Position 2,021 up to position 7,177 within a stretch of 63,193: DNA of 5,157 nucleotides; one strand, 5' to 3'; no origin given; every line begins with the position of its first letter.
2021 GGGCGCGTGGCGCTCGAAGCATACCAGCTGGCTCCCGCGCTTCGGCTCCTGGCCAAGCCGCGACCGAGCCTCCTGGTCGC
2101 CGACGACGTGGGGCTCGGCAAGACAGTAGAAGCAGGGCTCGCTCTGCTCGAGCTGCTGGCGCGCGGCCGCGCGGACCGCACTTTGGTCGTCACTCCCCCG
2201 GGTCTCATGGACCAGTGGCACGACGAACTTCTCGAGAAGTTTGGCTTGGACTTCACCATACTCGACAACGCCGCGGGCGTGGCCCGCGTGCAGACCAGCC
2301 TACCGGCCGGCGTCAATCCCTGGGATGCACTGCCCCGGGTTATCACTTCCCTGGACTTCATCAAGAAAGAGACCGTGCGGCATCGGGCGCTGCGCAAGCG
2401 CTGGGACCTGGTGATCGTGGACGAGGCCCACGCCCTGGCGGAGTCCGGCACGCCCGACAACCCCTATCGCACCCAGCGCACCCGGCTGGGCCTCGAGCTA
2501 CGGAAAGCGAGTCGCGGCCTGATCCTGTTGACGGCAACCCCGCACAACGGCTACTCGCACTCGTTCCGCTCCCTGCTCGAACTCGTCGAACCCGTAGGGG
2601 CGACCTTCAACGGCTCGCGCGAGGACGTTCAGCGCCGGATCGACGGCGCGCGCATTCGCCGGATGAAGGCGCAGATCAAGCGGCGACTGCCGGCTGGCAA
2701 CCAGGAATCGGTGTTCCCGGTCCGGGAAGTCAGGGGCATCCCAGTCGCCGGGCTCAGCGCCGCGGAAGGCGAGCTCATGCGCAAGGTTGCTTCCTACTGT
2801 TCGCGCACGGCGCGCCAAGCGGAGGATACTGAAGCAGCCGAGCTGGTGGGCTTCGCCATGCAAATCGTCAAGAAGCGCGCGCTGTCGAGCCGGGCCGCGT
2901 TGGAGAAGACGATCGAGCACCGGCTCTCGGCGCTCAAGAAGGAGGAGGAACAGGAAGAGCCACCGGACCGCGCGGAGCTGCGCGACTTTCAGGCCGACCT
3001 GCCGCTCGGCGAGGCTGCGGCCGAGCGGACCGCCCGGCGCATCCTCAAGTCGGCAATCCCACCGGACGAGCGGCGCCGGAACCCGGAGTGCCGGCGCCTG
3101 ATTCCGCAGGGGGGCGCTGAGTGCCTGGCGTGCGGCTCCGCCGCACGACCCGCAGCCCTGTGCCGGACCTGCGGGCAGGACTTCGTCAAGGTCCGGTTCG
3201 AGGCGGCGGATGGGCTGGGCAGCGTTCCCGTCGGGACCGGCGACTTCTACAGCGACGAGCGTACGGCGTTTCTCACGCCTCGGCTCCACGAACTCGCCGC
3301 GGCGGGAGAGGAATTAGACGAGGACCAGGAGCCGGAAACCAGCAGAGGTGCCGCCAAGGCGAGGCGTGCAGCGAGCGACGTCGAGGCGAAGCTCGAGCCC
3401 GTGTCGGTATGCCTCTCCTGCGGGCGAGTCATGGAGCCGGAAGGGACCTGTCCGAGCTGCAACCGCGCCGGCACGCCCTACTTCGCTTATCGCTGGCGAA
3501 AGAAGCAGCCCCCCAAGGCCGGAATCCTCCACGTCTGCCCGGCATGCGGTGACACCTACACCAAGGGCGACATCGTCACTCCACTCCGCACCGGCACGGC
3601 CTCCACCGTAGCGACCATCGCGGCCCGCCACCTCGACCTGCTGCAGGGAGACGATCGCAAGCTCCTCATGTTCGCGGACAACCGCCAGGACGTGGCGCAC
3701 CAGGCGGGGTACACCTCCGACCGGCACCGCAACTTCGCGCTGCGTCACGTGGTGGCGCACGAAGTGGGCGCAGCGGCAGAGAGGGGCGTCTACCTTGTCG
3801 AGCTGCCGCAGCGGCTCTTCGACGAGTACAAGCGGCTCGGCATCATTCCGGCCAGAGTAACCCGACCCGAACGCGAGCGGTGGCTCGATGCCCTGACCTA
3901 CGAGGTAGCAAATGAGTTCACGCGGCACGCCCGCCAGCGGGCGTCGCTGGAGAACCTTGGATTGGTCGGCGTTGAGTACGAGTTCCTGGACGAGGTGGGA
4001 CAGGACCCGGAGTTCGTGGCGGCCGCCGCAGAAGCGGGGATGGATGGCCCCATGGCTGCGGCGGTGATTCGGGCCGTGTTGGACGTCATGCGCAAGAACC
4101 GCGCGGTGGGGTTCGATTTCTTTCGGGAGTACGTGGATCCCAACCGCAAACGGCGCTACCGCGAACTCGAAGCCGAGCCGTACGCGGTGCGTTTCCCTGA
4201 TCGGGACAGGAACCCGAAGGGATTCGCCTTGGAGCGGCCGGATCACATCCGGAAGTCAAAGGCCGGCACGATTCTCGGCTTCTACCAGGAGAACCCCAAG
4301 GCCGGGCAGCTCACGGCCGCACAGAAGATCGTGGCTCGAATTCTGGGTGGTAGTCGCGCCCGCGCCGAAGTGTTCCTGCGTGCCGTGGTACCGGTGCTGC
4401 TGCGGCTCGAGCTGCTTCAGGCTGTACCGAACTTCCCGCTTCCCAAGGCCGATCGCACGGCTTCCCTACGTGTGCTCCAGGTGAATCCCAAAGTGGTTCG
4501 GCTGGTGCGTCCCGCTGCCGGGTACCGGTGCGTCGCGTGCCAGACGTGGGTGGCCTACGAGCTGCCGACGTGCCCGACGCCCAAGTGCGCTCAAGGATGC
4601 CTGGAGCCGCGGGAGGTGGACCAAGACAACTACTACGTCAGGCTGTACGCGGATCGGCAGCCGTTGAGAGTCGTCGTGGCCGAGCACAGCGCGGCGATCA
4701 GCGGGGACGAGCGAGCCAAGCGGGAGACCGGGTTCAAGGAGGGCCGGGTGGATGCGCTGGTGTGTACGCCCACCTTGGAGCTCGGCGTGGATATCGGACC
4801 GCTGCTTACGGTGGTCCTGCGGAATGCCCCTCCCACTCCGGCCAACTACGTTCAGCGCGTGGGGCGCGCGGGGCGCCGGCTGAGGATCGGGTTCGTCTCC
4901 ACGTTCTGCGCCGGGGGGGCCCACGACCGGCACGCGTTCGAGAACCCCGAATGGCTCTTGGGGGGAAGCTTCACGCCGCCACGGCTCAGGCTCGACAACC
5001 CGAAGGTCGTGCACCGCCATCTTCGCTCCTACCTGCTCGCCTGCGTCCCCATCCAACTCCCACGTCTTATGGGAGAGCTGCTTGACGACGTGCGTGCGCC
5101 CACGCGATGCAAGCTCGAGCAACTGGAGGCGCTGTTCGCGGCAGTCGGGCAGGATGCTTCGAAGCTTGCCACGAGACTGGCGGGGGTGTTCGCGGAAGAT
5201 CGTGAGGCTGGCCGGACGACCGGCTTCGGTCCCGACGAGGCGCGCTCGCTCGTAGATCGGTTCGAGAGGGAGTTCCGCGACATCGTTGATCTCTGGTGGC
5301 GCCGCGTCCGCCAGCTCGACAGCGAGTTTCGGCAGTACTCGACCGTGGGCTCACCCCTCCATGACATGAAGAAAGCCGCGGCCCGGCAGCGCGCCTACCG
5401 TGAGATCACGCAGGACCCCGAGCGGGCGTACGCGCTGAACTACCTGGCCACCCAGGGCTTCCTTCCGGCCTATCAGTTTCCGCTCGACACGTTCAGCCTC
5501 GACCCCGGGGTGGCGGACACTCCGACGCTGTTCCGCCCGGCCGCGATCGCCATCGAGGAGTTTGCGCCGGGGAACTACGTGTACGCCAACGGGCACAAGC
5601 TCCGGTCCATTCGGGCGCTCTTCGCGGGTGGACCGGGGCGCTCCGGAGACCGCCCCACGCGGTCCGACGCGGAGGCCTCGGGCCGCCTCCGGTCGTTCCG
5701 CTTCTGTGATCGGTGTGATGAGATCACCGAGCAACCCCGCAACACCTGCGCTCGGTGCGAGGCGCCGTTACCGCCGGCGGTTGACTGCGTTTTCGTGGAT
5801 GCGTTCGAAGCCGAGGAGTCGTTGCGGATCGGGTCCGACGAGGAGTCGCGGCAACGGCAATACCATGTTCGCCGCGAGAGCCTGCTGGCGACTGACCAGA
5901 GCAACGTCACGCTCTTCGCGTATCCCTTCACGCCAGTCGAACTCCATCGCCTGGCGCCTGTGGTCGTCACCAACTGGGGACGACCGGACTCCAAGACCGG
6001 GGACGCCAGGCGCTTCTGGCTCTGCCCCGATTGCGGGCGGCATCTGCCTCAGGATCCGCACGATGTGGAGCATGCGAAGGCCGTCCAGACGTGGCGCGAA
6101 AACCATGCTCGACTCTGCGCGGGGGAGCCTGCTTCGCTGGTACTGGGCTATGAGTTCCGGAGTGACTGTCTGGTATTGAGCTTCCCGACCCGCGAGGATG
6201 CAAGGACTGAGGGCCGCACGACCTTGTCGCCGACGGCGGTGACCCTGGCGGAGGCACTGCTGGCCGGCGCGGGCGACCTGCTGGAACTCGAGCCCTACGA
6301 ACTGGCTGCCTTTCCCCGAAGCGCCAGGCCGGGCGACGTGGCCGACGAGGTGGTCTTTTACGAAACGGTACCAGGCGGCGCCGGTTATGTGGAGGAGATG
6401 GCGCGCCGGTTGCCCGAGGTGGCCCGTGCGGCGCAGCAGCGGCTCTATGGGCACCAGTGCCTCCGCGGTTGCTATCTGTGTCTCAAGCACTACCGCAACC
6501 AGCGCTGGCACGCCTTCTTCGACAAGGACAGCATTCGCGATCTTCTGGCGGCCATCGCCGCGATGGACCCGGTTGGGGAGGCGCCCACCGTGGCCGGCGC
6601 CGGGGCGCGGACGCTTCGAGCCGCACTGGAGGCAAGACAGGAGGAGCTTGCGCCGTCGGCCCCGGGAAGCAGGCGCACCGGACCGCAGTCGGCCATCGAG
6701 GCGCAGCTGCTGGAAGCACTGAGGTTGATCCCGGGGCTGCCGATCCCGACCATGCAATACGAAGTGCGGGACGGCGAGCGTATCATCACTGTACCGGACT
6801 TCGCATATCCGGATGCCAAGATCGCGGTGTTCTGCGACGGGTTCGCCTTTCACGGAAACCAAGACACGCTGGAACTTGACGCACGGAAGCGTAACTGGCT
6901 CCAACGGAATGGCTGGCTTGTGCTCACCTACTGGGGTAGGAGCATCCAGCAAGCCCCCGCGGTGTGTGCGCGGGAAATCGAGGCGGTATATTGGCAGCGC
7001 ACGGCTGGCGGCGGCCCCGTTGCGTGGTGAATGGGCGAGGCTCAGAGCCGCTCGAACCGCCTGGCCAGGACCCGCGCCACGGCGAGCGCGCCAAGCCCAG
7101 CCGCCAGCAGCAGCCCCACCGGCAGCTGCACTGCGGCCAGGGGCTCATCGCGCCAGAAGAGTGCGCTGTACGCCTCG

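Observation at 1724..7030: Stand-alone 1,768-aa fusion of SNF2-like lobe, DEAH C-lobe, DUF1998/MrfA Zn module and Vsr-like endonuclease: candidate single-gene defence (or repair) helicase-nuclease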

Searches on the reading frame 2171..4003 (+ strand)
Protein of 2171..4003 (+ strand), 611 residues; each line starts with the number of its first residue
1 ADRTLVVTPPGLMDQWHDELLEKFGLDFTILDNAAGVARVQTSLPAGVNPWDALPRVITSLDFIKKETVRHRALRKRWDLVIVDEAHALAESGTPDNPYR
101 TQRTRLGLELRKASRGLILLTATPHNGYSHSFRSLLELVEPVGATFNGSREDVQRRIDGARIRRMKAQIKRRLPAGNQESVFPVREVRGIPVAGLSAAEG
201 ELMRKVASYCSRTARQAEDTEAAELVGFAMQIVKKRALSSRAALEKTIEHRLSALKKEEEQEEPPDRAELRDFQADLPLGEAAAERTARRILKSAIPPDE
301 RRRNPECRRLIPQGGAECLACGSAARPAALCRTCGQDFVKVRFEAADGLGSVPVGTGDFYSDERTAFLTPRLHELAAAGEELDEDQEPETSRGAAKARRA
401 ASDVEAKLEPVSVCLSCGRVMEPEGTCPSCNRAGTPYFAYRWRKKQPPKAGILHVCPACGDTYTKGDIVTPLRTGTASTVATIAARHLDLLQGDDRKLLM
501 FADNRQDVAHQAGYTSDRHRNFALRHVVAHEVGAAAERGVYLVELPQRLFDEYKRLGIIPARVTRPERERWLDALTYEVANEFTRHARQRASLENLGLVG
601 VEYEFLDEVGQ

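Call 76: search_protein_representatives(protein=window:2171-4003:+)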
Query: 611 residues. Proteins with E-value up to 0.001 (for the whole library): 4731; up to 1e-10: 2156; up to 1e-30: 69. The best 150 are listed.
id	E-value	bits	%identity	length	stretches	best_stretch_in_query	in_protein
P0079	5.6e-142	491.2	75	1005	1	2-308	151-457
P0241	2.4e-128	446.2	67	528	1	2-310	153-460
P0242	1.2e-125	437.2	69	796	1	3-310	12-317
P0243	2.1e-124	433.2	66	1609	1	1-310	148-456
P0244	1.5e-121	423.7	72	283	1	37-311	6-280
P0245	2.2e-115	403.4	63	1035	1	1-311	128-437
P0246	1.2e-103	364.7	56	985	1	2-311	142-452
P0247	1.5e-100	354.5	61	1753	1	304-608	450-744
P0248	5.3e-99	349.3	64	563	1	31-310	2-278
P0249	1.1e-97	345.0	66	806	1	48-311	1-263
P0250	1.4e-96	341.3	55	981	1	3-310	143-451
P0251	6.3e-94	332.6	59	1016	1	303-609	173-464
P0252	1.8e-83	298.0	51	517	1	3-311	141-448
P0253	4.0e-82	293.6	50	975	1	1-310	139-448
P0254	1.4e-81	291.8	56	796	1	54-311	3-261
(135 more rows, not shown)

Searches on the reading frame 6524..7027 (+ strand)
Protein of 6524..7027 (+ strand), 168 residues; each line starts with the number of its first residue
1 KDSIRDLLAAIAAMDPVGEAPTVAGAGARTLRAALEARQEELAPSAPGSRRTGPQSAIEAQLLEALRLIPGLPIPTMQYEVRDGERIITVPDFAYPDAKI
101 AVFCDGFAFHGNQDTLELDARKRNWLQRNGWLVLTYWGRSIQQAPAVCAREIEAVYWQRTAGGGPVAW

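Call 56: predict_structure(alignment_id=A2)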
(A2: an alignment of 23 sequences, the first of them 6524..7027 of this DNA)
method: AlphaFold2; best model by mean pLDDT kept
length: 168 residues; sequences in the alignment: 23
mean_pLDDT: 87.1   pTM: 0.69
mean pLDDT of the five models: 87.1, 86.5, 84.1, 83.8, 83.5
residues with pLDDT >= 90: 91; 70-90: 64; 50-70: 13; < 50: 0
segments of 3 or more residues with pLDDT < 50: none
pLDDT, mean of each block of 10 residues (from residue 1): 74 78 85 84 73 88 98 96 92 96 79 86 95 95 97 96 62
secondary structure, 60 per line:
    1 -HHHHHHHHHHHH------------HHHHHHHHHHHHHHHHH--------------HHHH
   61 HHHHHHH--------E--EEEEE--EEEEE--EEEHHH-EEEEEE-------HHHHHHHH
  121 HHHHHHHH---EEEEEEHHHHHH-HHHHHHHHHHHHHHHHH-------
elements in order: H2-13 H26-42 H57-67 E79-83 E86-90 E93-95 E100-105 H113-128 E132-137 H138-143 H145-161
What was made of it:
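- Checked: An AlphaFold2 model of aa 1601-1768 has mean pLDDT 87 (call 56).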

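Call 60: fold_search(model_id=the predicted structure, library=pdb)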
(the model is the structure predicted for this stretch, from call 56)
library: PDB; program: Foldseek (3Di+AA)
matches with E <= 10: 196; with E <= 0.001: 0
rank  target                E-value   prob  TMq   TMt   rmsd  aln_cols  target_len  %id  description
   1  3r3p_A                1.2e-02  1.00  0.44  0.71   3.4       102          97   22  Homing Endonuclease I-Bth0305I Catalytic Domain (released 2011-10-05)
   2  3r3p_B                1.4e-02  1.00  0.42  0.66   3.7       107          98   19  Homing Endonuclease I-Bth0305I Catalytic Domain (released 2011-10-05)
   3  9i05_Xv               4.6e-02  0.97  0.43  0.20  15.7       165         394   12  Cryo-EM structure of the large subunit of the mitochondrial ribosome from Toxoplasma gondii (released 2025-06-11)
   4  3hrl                  7.6e-02  0.99  0.41  0.69   4.8       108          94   23  Crystal structure of a putative endonuclease-like protein (ngo0050) from neisseria gonorrhoeae (released 2009-06-30)
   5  7ori_A                5.0e-01  0.07  0.17  0.03  21.4       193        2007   10  La Crosse virus polymerase at replication late-elongation stage (released 2022-02-16)
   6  3k93                  9.3e-01  0.11  0.24  0.19  17.3       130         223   15  Crystal structure of phage related exonuclease (YP_719632.1) from HAEMOPHILUS SOMNUS 129PT at 2.15 A resolution (released 2009-11-03)
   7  5hn3                  1.1e+00  0.08  0.18  0.10  11.7       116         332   10  Crystal structure of beta-decarboxylating dehydrogenase (TK0280) from Thermococcus kodakarensis (apo form) (released 2016-12-07)
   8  6i8r                  1.3e+00  0.09  0.24  0.14  12.2       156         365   11  Crystal structure of an ancient sequence-reconstructed Elongation factor Tu (node 170) (released 2019-11-27)
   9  5mi9_B                1.4e+00  0.07  0.20  0.12  11.3       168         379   10  Structure of the phosphomimetic mutant of the elongation factor EF-Tu T62E (released 2017-12-20)
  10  9ou6_B                1.4e+00  0.09  0.18  0.11   5.8        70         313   16  Crystal Structure of Salmonella FraB Deglycase, Crystal Form 1 (released 2025-08-06)
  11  3w8g_A                1.5e+00  0.08  0.14  0.26  12.3        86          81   12  MamM V260R (released 2014-06-11)
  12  4d0l_D                1.5e+00  0.06  0.22  0.22  14.4       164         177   11  Phosphatidylinositol 4-kinase III beta-PIK93 in a complex with Rab11a- GTP gammaS (released 2014-05-28)
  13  1efu_A                1.6e+00  0.10  0.27  0.16  11.0       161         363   10  ELONGATION FACTOR COMPLEX EF-TU/EF-TS FROM ESCHERICHIA COLI (released 1997-01-11)
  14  2inb                  1.6e+00  0.09  0.26  0.32   9.5       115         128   14  Crystal structure of an XisH family protein (ZP_00107633.1) from Nostoc punctiforme PCC 73102 at 1.60 A resolution (released 2006-10-24)
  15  3w64_C                1.7e+00  0.08  0.15  0.29  12.6        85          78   10  MamM-CTD 215-293 (released 2014-04-16)
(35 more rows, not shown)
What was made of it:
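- On ARMADA Type I system: Vsr-like fold in calls 56 and 60.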
